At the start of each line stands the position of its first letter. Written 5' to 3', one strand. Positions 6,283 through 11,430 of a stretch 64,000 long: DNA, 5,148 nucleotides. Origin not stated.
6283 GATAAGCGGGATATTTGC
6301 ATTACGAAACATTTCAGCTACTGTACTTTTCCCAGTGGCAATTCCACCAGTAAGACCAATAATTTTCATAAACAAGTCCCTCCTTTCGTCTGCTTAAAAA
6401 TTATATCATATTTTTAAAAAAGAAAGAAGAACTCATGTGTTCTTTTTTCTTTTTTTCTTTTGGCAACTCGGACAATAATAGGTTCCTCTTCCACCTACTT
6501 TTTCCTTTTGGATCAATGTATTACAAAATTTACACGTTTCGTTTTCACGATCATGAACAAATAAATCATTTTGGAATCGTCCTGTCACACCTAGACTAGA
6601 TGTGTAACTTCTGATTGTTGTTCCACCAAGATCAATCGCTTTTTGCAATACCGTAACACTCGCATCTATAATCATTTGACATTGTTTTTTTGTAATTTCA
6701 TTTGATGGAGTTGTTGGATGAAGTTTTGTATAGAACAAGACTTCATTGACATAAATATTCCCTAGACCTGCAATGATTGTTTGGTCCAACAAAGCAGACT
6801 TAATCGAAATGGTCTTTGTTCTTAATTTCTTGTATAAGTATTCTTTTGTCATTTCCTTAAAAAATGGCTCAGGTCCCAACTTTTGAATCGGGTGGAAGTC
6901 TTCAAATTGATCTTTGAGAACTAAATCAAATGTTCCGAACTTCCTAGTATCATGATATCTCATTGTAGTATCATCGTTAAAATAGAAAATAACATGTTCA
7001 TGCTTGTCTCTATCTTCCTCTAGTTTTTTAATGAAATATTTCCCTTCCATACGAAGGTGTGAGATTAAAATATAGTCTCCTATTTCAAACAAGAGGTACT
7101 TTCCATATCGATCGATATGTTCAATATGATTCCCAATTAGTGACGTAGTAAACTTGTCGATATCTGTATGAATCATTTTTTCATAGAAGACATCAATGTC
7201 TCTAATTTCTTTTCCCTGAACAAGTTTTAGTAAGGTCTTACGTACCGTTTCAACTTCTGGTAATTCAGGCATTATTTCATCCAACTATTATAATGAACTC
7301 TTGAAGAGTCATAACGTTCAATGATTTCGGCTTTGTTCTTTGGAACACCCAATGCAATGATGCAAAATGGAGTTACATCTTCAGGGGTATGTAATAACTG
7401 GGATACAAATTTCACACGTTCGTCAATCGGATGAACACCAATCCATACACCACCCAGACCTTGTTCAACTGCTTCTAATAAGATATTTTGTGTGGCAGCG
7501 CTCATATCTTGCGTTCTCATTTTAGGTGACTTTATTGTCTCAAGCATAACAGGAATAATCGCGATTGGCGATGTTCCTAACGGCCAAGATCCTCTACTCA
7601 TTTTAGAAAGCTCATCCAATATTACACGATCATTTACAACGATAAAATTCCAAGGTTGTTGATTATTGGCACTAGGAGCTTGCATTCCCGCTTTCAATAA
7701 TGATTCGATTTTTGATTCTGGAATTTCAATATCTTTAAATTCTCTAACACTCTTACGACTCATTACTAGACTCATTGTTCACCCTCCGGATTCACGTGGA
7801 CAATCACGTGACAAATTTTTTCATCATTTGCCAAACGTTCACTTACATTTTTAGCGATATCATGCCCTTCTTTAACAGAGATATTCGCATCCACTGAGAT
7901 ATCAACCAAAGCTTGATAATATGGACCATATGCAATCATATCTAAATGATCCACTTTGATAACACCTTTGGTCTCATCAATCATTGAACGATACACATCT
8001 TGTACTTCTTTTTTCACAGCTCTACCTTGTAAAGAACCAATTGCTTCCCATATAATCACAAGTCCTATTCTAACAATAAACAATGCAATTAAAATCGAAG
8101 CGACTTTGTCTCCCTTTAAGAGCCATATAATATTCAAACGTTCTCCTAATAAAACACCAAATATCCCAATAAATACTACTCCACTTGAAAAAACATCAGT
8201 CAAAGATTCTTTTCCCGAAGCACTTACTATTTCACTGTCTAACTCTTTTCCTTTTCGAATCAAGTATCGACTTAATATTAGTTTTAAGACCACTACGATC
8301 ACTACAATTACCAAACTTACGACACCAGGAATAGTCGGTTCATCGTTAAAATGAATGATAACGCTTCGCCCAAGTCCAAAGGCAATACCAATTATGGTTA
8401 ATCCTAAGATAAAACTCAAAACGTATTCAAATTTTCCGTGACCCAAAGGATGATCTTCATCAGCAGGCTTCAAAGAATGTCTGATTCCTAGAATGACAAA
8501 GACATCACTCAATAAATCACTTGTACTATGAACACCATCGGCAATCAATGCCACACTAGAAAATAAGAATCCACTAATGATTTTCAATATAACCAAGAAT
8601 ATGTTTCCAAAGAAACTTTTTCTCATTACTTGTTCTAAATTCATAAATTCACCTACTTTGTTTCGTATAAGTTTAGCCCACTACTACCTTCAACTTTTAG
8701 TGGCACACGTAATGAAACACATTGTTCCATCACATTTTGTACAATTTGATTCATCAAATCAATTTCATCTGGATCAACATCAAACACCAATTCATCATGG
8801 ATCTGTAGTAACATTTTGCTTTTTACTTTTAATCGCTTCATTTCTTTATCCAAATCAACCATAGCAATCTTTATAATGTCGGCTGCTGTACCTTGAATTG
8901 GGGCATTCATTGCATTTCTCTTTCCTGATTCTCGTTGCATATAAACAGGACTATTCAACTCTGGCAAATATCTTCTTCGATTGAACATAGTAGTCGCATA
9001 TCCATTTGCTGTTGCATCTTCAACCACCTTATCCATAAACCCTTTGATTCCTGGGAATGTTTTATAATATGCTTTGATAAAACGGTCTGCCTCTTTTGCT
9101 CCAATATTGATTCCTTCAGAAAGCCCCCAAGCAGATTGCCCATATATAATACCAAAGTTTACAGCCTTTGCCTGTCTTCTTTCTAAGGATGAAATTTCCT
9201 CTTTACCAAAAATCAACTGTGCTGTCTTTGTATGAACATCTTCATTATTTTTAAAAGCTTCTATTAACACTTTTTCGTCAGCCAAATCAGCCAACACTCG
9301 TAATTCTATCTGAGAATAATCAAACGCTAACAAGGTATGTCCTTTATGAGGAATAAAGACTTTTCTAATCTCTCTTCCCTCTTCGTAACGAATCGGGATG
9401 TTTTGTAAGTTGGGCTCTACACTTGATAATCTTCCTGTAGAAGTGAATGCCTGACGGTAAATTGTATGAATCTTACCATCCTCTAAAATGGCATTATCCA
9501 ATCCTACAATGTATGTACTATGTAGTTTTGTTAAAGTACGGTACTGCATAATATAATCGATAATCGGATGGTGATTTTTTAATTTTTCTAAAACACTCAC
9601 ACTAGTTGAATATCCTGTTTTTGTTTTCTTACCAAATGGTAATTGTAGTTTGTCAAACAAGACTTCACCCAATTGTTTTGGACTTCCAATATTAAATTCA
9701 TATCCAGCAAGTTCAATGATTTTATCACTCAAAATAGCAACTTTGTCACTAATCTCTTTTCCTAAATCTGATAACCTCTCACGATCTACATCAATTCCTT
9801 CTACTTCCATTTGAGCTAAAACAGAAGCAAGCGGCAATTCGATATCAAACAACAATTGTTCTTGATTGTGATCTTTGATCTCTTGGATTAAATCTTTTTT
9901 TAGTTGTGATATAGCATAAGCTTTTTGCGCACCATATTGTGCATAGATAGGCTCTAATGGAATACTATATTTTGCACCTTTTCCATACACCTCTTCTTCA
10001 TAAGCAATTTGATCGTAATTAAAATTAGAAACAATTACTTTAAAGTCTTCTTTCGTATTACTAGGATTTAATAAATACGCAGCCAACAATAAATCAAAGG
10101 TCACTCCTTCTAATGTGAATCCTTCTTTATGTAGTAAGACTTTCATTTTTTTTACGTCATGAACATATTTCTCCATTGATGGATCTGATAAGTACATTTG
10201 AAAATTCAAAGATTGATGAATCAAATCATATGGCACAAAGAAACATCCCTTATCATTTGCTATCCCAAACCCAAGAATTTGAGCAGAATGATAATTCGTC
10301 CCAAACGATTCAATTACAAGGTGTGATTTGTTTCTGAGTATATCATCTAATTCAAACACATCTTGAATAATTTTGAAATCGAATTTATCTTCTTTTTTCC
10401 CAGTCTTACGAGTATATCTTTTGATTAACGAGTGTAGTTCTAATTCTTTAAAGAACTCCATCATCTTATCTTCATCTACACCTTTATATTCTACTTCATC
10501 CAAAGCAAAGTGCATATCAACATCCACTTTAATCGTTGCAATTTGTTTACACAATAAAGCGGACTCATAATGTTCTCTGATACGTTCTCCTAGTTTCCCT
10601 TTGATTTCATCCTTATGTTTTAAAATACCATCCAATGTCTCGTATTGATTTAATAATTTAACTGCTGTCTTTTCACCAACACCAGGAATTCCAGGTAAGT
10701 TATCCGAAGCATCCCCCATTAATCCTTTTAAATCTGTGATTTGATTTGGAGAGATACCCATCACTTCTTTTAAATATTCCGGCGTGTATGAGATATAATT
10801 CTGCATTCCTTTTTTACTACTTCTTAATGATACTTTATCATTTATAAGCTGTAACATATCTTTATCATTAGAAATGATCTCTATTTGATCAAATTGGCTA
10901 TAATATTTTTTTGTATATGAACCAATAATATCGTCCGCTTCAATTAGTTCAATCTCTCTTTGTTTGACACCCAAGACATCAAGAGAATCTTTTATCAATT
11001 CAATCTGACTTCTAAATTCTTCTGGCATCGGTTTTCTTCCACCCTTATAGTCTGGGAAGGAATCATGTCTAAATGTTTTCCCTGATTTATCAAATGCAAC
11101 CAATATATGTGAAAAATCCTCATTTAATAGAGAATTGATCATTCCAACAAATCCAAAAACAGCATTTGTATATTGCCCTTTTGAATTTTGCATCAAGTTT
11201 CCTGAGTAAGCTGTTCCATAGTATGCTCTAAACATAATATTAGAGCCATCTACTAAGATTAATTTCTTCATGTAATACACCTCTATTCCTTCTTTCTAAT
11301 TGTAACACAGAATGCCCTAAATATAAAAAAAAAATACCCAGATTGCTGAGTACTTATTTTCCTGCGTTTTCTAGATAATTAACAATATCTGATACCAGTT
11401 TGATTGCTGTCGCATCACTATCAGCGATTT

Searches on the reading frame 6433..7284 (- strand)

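Call 58: search_protein_families(library=pfam, proteins=[window:6433-7284:-], max_evalue=0.00001)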
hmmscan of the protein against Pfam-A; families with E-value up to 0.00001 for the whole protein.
window:6433-7284:- (283 aa): 3 families
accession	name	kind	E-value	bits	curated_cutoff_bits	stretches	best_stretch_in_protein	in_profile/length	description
PF01149.29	Fapy_DNA_glyco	-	1.8e-34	119.3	25.5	1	5-118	1-116/117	Formamidopyrimidine-DNA glycosylase N-terminal domain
PF06831.19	H2TH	-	8e-31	106.3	34.7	1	136-226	1-91/93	Formamidopyrimidine-DNA glycosylase H2TH domain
PF06827.20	zf-FPG_IleRS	-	1.1e-06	28.8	21.3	1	249-276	2-29/30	Zinc finger found in FPG and IleRS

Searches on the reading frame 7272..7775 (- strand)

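Call 58: search_protein_families(library=pfam, proteins=[window:7272-7775:-], max_evalue=0.00001)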
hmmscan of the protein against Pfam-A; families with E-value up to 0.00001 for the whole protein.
window:7272-7775:- (167 aa): 2 families
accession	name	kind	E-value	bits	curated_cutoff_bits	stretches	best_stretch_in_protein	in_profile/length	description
PF00881.29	Nitroreductase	-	4.7e-24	85.9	23.5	2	4-68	1-65/167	Nitroreductase family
PF14512.11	TM1586_NiRdase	-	9.5e-14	52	27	1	7-53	142-191/215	Putative TM nitroreductase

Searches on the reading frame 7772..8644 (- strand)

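Call 58: search_protein_families(library=pfam, proteins=[window:7772-8644:-], max_evalue=0.00001)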
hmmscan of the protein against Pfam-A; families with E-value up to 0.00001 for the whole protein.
window:7772-8644:- (290 aa): 2 families
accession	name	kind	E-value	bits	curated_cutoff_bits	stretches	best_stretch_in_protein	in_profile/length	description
PF01545.26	Cation_efflux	-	5.3e-41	141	26.6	1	10-205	4-197/198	Cation efflux family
PF16916.11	ZT_dimer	-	6.1e-13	49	26.7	1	212-287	3-78/78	Dimerisation domain of Zinc Transporter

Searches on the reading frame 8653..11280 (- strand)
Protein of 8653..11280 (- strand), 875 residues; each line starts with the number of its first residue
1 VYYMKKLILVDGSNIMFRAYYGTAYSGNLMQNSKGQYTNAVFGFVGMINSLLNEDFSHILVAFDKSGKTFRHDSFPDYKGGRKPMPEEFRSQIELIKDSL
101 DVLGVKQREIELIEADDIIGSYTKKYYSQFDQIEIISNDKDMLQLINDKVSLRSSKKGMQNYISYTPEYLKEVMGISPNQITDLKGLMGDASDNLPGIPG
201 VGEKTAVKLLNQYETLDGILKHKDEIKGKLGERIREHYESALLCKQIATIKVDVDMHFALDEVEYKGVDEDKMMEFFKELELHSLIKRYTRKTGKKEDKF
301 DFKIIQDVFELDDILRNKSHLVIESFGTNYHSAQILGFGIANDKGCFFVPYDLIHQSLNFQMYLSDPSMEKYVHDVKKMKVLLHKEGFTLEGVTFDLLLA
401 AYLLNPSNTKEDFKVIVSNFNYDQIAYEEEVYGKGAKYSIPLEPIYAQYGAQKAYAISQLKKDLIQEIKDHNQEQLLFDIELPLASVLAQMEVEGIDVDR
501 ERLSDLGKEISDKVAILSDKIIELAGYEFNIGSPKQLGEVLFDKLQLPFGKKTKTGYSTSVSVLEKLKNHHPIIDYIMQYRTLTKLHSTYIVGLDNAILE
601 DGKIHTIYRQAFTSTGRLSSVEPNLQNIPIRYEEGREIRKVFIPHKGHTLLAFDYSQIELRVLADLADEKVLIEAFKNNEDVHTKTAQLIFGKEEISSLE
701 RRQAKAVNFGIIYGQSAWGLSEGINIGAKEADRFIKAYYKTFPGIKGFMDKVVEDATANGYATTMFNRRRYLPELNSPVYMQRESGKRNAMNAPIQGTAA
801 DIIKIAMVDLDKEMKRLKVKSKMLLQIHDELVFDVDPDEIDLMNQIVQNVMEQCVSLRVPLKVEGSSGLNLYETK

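Call 37: find_encoding_contigs(protein=window:8653-11280:-, flank=10000, max_places=2)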
Protein window:8653-11280:- (875 aa): no gene with exactly this product is on record in the collection.

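Call 58: search_protein_families(library=pfam, proteins=[window:8653-11280:-], max_evalue=0.00001)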
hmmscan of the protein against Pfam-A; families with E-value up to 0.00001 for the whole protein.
window:8653-11280:- (875 aa): 4 families
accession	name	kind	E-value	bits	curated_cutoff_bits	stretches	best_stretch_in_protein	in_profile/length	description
PF00476.26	DNA_pol_A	-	1.5e-151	505.2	34.3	1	501-872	2-380/381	DNA polymerase family A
PF02739.22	5_3_exonuc_N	-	1.7e-49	168.1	34.3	1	6-174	1-163/164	5'-3' exonuclease, N-terminal resolvase-like domain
PF22619.2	DNA_polI_exo1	-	3.8e-46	156.8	27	1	321-460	1-140/140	DNA polymerase I, ribonuclease H-like domain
PF01367.25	5_3_exonuc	-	5.6e-33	113.8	40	1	176-270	1-96/97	5'-3' exonuclease, C-terminal SAM fold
